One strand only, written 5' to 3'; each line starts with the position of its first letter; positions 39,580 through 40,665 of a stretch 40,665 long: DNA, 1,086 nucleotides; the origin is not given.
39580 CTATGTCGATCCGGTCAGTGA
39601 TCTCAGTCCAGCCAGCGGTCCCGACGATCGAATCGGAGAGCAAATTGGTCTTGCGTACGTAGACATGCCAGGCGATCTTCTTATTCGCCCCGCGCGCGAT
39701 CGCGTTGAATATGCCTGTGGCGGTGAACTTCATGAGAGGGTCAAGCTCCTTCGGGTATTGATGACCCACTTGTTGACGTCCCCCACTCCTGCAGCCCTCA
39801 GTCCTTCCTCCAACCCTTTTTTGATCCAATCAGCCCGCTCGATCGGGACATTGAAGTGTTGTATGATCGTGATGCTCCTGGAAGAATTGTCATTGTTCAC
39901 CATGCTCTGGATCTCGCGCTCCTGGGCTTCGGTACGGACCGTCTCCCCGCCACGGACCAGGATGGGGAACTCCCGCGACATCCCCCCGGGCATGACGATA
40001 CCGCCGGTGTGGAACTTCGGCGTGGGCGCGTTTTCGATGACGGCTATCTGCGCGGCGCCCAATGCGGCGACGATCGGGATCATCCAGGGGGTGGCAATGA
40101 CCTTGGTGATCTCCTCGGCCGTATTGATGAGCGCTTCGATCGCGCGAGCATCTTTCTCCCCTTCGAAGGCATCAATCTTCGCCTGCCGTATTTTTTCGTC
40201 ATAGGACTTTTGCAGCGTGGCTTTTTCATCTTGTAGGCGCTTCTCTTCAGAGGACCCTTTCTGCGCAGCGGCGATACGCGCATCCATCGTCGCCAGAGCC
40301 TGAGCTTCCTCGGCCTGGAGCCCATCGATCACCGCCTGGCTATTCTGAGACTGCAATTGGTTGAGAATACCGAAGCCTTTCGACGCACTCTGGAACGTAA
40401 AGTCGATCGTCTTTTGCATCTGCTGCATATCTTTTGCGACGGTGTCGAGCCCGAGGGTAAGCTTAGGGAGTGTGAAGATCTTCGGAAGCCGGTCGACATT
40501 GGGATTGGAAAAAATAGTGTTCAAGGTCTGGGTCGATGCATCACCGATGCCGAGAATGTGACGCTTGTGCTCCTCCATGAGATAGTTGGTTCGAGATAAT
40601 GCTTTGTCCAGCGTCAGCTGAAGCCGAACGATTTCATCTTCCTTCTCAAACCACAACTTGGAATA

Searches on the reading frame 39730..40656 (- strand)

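Call 8: search_protein_families(library=pfam, proteins=[window:39730-40656:-], max_evalue=0.01)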
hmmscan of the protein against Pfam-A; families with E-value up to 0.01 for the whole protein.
window:39730-40656:- (308 aa): 0 families

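Call 47: search_protein_families(library=phrogs, proteins=[window:39730-40656:-], max_evalue=0.01)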
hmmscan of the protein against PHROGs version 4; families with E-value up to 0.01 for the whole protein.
window:39730-40656:- (308 aa): 1 family
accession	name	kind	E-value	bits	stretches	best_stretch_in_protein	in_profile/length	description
phrog_33615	-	unknown function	0.0068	15.1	1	104-218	1117-1236/1395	-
